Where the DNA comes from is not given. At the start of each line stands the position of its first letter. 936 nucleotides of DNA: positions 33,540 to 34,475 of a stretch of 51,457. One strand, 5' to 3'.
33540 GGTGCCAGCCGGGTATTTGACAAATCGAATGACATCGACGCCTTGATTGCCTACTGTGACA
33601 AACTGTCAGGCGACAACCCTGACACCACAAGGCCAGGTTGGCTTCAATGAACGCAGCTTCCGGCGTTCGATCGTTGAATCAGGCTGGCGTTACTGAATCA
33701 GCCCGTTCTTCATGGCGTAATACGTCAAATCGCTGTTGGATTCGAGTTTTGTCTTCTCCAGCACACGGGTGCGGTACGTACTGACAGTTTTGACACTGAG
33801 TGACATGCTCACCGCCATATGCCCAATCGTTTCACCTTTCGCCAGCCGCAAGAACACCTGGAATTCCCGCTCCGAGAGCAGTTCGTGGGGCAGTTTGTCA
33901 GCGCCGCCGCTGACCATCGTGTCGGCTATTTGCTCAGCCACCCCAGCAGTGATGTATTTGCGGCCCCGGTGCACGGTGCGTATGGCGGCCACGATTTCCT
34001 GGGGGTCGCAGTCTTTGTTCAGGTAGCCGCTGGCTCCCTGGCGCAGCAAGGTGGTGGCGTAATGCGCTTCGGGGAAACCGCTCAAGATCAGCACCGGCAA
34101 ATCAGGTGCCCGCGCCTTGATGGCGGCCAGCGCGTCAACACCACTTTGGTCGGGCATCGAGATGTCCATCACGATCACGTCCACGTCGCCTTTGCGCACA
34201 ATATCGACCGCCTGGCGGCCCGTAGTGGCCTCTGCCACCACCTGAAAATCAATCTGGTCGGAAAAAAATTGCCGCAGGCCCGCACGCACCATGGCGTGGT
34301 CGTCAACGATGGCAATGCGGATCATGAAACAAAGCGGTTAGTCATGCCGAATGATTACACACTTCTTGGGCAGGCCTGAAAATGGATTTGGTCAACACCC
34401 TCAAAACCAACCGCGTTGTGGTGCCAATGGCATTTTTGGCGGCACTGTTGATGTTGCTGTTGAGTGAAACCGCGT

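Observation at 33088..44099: Island-specific 7-2-7 operator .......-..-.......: signature of an undescribed local regulon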

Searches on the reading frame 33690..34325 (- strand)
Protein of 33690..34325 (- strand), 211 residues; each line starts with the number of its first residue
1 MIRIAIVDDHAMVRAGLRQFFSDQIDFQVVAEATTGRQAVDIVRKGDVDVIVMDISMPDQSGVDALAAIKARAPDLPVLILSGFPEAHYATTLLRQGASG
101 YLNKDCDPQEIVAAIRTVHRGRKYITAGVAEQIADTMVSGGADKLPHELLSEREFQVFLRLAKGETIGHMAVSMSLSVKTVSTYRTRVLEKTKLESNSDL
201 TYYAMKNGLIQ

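Call 6: search_protein_families(library=pfam, proteins=[window:33690-34325:-], max_evalue=0.01)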
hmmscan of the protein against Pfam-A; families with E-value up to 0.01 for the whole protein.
window:33690-34325:- (211 aa): 2 families
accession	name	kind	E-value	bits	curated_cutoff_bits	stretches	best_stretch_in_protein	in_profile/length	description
PF00072.30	Response_reg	-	8.8e-30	103.6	30.2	1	4-116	1-111/111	Response regulator receiver domain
PF00196.25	GerE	-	5.1e-11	42.5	23.5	1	149-204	2-57/57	Bacterial regulatory proteins, luxR family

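Call 15: search_solved_structures(query=window:33690-34325:-, show_alignments=3)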
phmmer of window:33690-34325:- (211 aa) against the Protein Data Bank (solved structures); distinct sequences matched with E-value up to 0.001: 249 (the best 60 are shown).
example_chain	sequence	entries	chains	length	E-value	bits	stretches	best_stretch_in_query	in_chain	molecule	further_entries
5hev_A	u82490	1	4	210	3.6e-31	111.6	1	1-210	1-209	Response regulator protein VraR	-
7ve6_A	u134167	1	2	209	9.1e-30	107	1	2-211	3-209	Response regulator protein VraR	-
4gvp_A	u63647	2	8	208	9.3e-30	107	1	2-211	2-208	Response regulator protein vraR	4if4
1a04_A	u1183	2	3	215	8.2e-23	84.4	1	4-201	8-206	NITRATE/NITRITE RESPONSE REGULATOR PROTEIN NARL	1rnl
3c3w_A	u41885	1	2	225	1.7e-22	83.4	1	1-204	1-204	TWO COMPONENT TRANSCRIPTIONAL REGULATORY PROTEIN DEVR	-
4ldz_A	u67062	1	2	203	4.1e-22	82.1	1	1-197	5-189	Transcriptional regulatory protein DesR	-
3cz5_A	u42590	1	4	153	2.5e-21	79.5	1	3-141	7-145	Two-component response regulator, LuxR family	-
5f64_A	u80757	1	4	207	7.1e-21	78.1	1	4-208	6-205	Positive transcription regulator EvgA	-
8zwn_A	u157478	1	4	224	1e-20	77.6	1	5-208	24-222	DNA-binding transcriptional activator EvgA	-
4yn8_A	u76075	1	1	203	1.4e-20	77.1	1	2-197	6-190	Response regulator ChrA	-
4le0_A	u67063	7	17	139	8.9e-19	71.2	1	1-128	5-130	Transcriptional regulatory protein DesR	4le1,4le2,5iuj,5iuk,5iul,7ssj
7ssi_C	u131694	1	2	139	1.7e-18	70.3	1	1-128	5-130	Transcriptional regulatory protein DesR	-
4zmr_A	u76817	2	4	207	1.5e-17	67.2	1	3-207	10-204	Response regulator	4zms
4hye_A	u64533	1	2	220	1.9e-17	66.9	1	3-207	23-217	Response regulator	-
6swf_A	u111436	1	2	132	1.7e-16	63.8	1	3-117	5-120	Two-component response regulator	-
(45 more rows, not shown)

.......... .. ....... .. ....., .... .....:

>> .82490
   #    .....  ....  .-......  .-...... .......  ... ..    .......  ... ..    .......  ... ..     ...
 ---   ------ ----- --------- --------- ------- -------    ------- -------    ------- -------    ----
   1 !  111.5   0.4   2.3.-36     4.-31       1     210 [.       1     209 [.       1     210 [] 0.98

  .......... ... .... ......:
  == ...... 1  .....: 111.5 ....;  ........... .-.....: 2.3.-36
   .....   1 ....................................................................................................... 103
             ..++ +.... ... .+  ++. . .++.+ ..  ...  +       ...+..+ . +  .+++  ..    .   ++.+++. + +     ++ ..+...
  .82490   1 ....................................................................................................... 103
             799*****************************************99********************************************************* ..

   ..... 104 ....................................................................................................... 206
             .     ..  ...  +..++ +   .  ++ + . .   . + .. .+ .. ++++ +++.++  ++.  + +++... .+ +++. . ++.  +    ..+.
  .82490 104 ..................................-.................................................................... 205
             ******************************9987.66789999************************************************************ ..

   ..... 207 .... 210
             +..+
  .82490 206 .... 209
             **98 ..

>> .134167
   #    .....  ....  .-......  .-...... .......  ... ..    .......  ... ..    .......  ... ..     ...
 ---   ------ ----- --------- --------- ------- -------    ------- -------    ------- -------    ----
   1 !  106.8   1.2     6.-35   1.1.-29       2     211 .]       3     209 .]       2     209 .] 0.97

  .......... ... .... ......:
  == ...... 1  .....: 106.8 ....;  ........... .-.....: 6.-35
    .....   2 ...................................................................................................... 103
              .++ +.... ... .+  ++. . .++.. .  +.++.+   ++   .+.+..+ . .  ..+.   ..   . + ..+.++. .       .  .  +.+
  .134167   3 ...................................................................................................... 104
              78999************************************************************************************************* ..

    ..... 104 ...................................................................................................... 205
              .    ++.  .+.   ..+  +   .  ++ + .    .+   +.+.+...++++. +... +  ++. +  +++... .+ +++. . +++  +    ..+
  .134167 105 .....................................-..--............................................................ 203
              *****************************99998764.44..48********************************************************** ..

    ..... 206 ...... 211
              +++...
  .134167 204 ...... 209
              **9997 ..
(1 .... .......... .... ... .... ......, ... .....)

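Call 16: find_homologous_proteins(query=window:33690-34325:-, max_evalue=1e-40)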
Query window:33690-34325:- (211 aa): 7874 proteins with E <= 1e-40 among 8000 candidates; the best 120 are listed.
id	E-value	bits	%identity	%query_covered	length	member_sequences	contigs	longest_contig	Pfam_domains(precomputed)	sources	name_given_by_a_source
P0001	1.7e-128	444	99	100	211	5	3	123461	PF00196.26,PF00072.31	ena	-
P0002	3.2e-127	440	98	100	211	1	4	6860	PF00196.26,PF00072.31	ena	-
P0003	1.6e-126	437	97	100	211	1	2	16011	PF00196.26,PF00072.31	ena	-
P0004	1.7e-126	437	97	100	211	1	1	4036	PF00196.26,PF00072.31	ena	-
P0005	2.0e-126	437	97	100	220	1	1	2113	PF00196.26,PF00072.31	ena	-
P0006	2.0e-126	437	97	100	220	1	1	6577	PF00196.26,PF00072.31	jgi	jgi:two-component system, NarL family, invasion response regulator UvrY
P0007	2.8e-126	436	97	100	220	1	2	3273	PF00196.26,PF00072.31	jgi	jgi:two-component system, NarL family, invasion response regulator UvrY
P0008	5.6e-126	436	96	100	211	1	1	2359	PF00196.26,PF00072.31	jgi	jgi:two-component system, NarL family, invasion response regulator UvrY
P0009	6.2e-126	435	97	100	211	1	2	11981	PF00196.26,PF00072.31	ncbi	-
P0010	7.3e-126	435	97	100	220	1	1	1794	PF00196.26,PF00072.31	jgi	jgi:two-component system, NarL family, invasion response regulator UvrY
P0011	1.4e-125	434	96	100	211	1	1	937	PF00196.26,PF00072.31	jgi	jgi:two-component system, NarL family, invasion response regulator UvrY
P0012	1.6e-125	434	96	100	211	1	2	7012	PF00196.26,PF00072.31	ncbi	-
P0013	9.2e-125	432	96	100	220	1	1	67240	PF00196.26,PF00072.31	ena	-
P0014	4.0e-118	410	91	100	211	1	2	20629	PF00196.26,PF00072.31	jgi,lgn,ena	jgi:DNA-binding NarL/FixJ family response regulator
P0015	2.1e-117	408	91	100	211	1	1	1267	PF00196.26,PF00072.31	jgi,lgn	jgi:two-component system, NarL family, invasion response regulator UvrY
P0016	7.4e-117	406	90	100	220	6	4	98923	PF00196.26,PF00072.31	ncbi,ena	-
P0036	5.0e-112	390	86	100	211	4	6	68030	PF00196.26,PF00072.31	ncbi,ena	-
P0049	4.7e-111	387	86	100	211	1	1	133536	PF00196.26,PF00072.31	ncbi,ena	-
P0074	3.5e-110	384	85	100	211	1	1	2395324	PF00196.26,PF00072.31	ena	-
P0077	3.9e-110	384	85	100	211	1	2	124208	PF00196.26,PF00072.31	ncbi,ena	-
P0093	6.3e-110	383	85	100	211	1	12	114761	PF00196.26,PF00072.31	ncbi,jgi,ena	jgi:DNA-binding NarL/FixJ family response regulator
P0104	1.3e-109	382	84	100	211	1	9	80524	PF00196.26,PF00072.31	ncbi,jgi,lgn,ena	jgi:DNA-binding NarL/FixJ family response regulator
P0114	1.9e-109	382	84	100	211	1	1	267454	PF00196.26,PF00072.31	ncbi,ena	-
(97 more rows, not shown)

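Call 17: find_encoding_contigs(protein=P0074, flank=10000, max_places=1)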
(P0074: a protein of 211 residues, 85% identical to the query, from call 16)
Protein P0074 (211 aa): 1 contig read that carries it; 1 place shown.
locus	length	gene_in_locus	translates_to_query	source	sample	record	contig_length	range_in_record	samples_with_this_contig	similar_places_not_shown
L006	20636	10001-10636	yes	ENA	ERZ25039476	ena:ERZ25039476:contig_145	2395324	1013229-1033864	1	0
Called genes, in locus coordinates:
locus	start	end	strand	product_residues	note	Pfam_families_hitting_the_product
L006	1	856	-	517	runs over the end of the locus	PF06165:GH94_b-supersand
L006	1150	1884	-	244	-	PF06165:GH94_b-supersand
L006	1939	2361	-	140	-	-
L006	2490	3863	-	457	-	-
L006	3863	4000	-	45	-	-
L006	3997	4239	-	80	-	-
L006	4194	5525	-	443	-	-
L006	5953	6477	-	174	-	-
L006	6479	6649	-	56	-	-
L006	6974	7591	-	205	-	-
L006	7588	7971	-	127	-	-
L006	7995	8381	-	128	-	-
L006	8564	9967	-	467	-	PF05227:CHASE3, PF07730:HisKA_3, PF13581:HATPase_c_2 (faint), PF02518:HATPase_c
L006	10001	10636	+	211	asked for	PF00072:Response_reg, PF00196:GerE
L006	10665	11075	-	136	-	PF00072:Response_reg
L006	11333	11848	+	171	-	PF04069:OpuAC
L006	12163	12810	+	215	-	PF00528:BPD_transp_1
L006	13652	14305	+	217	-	PF02646:RmuC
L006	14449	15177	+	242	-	-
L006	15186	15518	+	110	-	PF07690:MFS_1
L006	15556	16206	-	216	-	PF00462:Glutaredoxin (weak)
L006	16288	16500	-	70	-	PF02882:THF_DHG_CYH_C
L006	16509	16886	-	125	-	PF00763:THF_DHG_CYH, PF02882:THF_DHG_CYH_C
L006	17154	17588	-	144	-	PF00072:Response_reg, PF08281:Sigma70_r4_2 (weak), PF00196:GerE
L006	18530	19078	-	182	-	-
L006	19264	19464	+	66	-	-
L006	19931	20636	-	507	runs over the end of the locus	-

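Call 18: find_encoding_contigs(protein=P0114, flank=10000, max_places=1)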
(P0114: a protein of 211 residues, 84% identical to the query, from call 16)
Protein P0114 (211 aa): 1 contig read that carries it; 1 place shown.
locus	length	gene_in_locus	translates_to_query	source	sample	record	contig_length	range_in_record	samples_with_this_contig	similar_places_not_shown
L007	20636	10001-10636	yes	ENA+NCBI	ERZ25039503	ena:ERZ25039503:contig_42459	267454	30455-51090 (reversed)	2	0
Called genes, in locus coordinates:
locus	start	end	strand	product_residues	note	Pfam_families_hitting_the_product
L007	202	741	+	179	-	PF08448:PAS_4 (weak)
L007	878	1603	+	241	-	PF00027:cNMP_binding (weak), PF13545:HTH_Crp_2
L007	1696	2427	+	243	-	PF13545:HTH_Crp_2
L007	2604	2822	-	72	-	PF13441:Gly-zipper_YMGG, PF13488:Gly-zipper_Omp (faint), PF05433:Rick_17kDa_Anti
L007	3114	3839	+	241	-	PF00027:cNMP_binding (weak), PF13545:HTH_Crp_2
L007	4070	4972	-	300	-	-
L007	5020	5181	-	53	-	-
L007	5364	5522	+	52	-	-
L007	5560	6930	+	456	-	PF13091:PLDc_2, PF00614:PLDc (faint), PF13091:PLDc_2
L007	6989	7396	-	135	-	-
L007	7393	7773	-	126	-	-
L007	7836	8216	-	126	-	-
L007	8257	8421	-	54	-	-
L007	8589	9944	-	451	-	PF05227:CHASE3, PF07730:HisKA_3, PF13581:HATPase_c_2 (weak), PF02518:HATPase_c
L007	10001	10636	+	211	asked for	PF00072:Response_reg, PF00196:GerE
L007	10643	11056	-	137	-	PF00072:Response_reg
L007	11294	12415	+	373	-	PF00030:Crystall, PF03995:Inhibitor_I36 (weak), PF00030:Crystall, PF03995:Inhibitor_I36 (weak), PF05433:Rick_17kDa_Anti (weak)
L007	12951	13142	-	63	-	-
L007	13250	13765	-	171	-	-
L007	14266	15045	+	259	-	PF00990:GGDEF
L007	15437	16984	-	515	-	-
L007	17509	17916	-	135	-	PF05239:PRC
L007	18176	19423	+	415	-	PF14321:DUF4382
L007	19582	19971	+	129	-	-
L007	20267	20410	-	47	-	-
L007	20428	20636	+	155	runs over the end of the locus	-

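Call 19: find_encoding_contigs(protein=P0049, flank=10000, max_places=1)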
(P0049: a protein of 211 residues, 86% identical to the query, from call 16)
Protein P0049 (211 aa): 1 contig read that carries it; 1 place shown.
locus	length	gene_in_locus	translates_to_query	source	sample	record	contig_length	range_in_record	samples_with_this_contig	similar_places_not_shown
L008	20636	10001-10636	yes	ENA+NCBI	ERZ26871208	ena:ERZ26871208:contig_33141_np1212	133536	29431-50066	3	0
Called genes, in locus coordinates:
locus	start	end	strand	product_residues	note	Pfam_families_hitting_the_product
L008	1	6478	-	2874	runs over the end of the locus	PF10091:Glycoamylase, PF06165:GH94_b-supersand, PF17167:Glyco_hydro_94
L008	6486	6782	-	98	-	-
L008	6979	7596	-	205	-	-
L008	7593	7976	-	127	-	PF07332:Phage_holin_3_6 (weak)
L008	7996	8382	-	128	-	-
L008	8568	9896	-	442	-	PF05227:CHASE3, PF07730:HisKA_3, PF02518:HATPase_c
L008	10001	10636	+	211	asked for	PF00072:Response_reg, PF00196:GerE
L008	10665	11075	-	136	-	PF00072:Response_reg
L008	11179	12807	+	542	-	PF04069:OpuAC, PF00528:BPD_transp_1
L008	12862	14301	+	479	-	PF02646:RmuC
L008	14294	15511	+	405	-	PF07690:MFS_1, PF12832:MFS_1_like, PF07690:MFS_1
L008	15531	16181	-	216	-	PF00462:Glutaredoxin (weak)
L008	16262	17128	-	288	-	PF00763:THF_DHG_CYH, PF02882:THF_DHG_CYH_C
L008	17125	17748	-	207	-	PF00072:Response_reg, PF08281:Sigma70_r4_2 (faint), PF00196:GerE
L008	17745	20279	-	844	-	PF00989:PAS, PF08448:PAS_4, PF13188:PAS_8 (weak), PF13426:PAS_9, PF00512:HisKA (weak), PF02518:HATPase_c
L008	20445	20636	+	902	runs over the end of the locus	PF28598:PDH_E1_N, PF00456:Transketolase_N, PF17831:PDH_E1_M, PF22613:Transketolase_C_1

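Call 20: find_encoding_contigs(protein=P0093, flank=10000, max_places=2)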
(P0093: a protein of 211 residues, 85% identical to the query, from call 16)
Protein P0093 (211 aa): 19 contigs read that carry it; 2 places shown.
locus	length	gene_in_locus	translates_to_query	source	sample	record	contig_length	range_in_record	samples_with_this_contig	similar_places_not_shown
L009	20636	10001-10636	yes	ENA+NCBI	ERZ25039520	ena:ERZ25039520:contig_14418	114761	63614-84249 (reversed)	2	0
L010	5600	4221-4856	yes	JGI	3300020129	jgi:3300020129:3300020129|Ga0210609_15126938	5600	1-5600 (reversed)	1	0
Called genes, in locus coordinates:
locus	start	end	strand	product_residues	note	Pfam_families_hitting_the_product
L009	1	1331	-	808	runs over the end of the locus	PF06165:GH94_b-supersand, PF17167:Glyco_hydro_94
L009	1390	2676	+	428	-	-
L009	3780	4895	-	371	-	-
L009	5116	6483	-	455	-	-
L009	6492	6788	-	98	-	-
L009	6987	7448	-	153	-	-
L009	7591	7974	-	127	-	PF07332:Phage_holin_3_6 (weak)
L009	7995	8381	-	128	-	-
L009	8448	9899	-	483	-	PF05227:CHASE3, PF07730:HisKA_3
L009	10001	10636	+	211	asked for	PF00072:Response_reg, PF00196:GerE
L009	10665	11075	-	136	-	PF00072:Response_reg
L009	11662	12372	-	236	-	-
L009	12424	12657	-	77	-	-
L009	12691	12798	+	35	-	-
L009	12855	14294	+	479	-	PF02646:RmuC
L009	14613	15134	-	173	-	-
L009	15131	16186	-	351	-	PF00462:Glutaredoxin (weak)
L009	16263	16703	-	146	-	PF02882:THF_DHG_CYH_C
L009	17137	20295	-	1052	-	PF00989:PAS, PF08447:PAS_3 (faint), PF08448:PAS_4, PF13188:PAS_8 (weak), PF13426:PAS_9, PF00512:HisKA, PF00072:Response_reg, PF00196:GerE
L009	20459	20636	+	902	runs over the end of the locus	PF28598:PDH_E1_N, PF00456:Transketolase_N, PF17831:PDH_E1_M, PF22613:Transketolase_C_1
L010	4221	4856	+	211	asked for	PF00072:Response_reg, PF00196:GerE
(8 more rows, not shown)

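Call 35: search_dna_similar(query=window:33690-34325:-, collection=plasmids, mode=protein, max_rows=25, max_evalue=1e-40)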
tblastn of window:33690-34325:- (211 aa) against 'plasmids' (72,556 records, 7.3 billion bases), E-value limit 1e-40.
Records with a match: 64; places in all: 84; records where one place covers at least 80% of the query: 63.
Best place of each record, by identity: 60-80% 2; <60% 62.
By first word of the organism name: Paraburkholderia 17; Pantoea 9; Caballeronia 6; Cupriavidus 6; Burkholderia 6; Escherichia 6; Salmonella 5; Enterobacter 2; Rhodococcus 2; Ideonella 1; and 4 more.
By predicted mobility (MOB-suite, as given by PLSDB): non-mobilizable 45; conjugative 11; mobilizable 8.
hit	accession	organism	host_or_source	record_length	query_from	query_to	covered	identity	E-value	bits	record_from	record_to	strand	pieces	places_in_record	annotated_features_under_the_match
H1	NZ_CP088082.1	Ideonella dechloratans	Cell culture,Activated sludge, ...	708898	1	210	100%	76.2%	8e-105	337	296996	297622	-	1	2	response regulator transcription factor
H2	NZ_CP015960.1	Paraburkholderia caribensis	Mimosa,single cell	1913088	1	210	100%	45.3%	3e-49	178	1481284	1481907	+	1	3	none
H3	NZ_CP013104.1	Paraburkholderia caribensis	-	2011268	1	210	100%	45.3%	3e-49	178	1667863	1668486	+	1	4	none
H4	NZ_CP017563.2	Paraburkholderia sprentiae WSM5005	Lebeckia ambigua,root nodule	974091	1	210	100%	44.8%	6e-50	180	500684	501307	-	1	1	response regulator transcription factor | response regulator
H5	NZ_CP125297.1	Paraburkholderia sabiae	Mimosa caesalpiniifolia,cell ...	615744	1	210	100%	44.8%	2e-49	179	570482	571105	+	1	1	response regulator transcription factor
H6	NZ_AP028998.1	Paraburkholderia sp. 22B1P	-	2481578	1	210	100%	44.8%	3e-48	175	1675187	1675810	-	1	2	none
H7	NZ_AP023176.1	Paraburkholderia largidicola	Physopelta gutta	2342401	1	210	100%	44.8%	3e-48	175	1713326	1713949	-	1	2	none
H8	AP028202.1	Paraburkholderia largidicola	Physopelta gutta,midgut,Midgut crypts ...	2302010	1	210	100%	44.8%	3e-48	175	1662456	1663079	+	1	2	response regulator transcription factor | hypothetical protein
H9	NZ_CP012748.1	Paraburkholderia caribensis MBA4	soil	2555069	1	210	100%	44.8%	4e-48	175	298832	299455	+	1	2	none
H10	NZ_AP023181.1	Paraburkholderia sp. PGU19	Physopelta gutta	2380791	1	210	100%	44.8%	5e-48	175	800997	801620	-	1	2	none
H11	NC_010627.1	Paraburkholderia phymatum STM815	-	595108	1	210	100%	44.8%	1e-46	171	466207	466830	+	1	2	response regulator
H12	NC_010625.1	Paraburkholderia phymatum STM815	-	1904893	1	210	100%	44.3%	8e-48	174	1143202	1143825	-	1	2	record has no annotation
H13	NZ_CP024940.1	Paraburkholderia hospita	soil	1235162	1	210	100%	44.3%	2e-46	170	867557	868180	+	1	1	record has no annotation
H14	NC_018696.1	Paraburkholderia phenoliruptrix BR3459a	Mimosa flocculosa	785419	1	210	100%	43.9%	3e-48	176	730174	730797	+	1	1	response regulator transcription factor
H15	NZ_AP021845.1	Azospira sp. I09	-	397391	1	209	99%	43.5%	4e-49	178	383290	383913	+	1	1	response regulator transcription factor | PAS domain-containing sensor histidine kinase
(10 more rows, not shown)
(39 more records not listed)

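Call 36: get_annotated_region(hit=H1, flank=20000)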
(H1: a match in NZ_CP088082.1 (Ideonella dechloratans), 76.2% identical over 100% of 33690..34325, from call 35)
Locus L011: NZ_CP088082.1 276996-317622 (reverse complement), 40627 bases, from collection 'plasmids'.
description: Ideonella dechloratans strain CCUG 30977 plasmid unnamed1, complete sequence
organism: Ideonella dechloratans (NCBI taxid 36863)
taxonomy: Bacteria; Pseudomonadota; Betaproteobacteria; Burkholderiales; Sphaerotilaceae; Ideonella; Ideonella dechloratans
host: -; source: Cell culture,Activated sludge, wastewater treatment plant; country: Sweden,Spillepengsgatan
typing (MOB-suite, as given by PLSDB): non-mobilizable
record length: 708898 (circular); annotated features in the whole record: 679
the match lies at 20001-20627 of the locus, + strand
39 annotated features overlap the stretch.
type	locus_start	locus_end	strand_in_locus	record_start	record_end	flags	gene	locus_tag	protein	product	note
CDS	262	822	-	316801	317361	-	-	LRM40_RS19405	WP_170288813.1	outer membrane beta-barrel protein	-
CDS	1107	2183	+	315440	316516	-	hppD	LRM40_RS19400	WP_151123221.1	4-hydroxyphenylpyruvate dioxygenase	GO:0006559 - L-phenylalanine catabolic process [Evidence IEA]; GO:0006572 - tyrosine catabolic process [Evidence IEA]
CDS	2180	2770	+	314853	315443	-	-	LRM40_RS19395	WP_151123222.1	VOC family protein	-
CDS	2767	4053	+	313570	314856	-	fahA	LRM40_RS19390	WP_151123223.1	fumarylacetoacetase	GO:0006559 - L-phenylalanine catabolic process [Evidence IEA]; GO:0006572 - tyrosine catabolic process [Evidence IEA]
CDS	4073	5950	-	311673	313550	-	-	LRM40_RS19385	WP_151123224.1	diguanylate cyclase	-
CDS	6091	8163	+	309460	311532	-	-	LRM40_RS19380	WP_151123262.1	ATP-dependent helicase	-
CDS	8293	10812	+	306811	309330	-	-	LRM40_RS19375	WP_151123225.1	PAS domain-containing protein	-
CDS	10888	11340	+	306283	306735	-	-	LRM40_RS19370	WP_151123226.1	GNAT family N-acetyltransferase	-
CDS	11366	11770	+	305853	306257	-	-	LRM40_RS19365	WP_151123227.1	hypothetical protein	-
CDS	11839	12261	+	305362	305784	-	-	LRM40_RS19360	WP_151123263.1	PACE efflux transporter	-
CDS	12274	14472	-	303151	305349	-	-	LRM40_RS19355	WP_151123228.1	C1 family peptidase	GO:0006508 - proteolysis [Evidence IEA]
CDS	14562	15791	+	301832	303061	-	pncB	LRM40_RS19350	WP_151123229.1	nicotinate phosphoribosyltransferase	GO:0019358 - nicotinate nucleotide salvage [Evidence IEA]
CDS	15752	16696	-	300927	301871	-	-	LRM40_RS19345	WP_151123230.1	LysR substrate-binding domain-containing protein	-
CDS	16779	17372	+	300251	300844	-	-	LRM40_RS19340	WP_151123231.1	pyridoxamine 5'-phosphate oxidase family protein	GO:0008615 - pyridoxine biosynthetic process [Evidence IEA]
CDS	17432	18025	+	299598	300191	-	-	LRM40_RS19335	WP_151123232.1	glutathione S-transferase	-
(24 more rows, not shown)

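Call 41: find_encoding_contigs(protein=P0016, flank=10000, max_places=1)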
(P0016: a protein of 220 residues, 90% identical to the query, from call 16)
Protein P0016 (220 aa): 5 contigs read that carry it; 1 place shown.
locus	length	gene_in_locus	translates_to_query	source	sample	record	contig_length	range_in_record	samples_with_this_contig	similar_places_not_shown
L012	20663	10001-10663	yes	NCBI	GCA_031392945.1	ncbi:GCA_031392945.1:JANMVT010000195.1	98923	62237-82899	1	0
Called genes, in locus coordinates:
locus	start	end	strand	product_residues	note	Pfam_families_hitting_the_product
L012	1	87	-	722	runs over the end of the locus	PF00199:Catalase, PF06628:Catalase-rel, PF01965:DJ-1_PfpI, PF18011:Catalase_C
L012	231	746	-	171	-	PF01814:Hemerythrin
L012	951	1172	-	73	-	PF20223:DUF6582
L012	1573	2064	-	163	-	PF01814:Hemerythrin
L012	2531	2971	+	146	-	-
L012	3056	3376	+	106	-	-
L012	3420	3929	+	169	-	-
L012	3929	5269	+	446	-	PF01436:NHL (faint), PF23500:DUF7133, PF22807:TrAA12, PF07995:GSDH, PF22807:TrAA12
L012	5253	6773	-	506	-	PF00512:HisKA, PF02518:HATPase_c, PF00072:Response_reg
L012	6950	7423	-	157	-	-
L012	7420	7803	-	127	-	-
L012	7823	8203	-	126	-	-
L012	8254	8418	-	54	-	PF07043:DUF1328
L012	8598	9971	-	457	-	PF05227:CHASE3, PF07730:HisKA_3, PF02518:HATPase_c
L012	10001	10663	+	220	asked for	PF00072:Response_reg, PF00196:GerE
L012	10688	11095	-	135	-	PF00072:Response_reg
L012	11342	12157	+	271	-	PF00030:Crystall, PF03995:Inhibitor_I36 (weak), PF05433:Rick_17kDa_Anti (weak)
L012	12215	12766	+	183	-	-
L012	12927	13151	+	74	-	PF13441:Gly-zipper_YMGG, PF05433:Rick_17kDa_Anti (weak)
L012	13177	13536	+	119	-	-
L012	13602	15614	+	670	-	PF05170:AsmA, PF05359:DUF748 (weak), PF13116:YhdP (weak)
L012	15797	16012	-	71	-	-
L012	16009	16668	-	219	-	PF03886:ABC_trans_aux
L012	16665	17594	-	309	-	PF02470:MlaD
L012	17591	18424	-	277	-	PF00005:ABC_tran, PF13304:AAA_21 (faint)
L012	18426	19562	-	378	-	PF02405:MlaE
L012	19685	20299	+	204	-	PF04972:BON, PF21937:Yop-YscD_ppl_2nd (faint), PF04972:BON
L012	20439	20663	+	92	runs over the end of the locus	PF03693:ParD_antitoxin (weak)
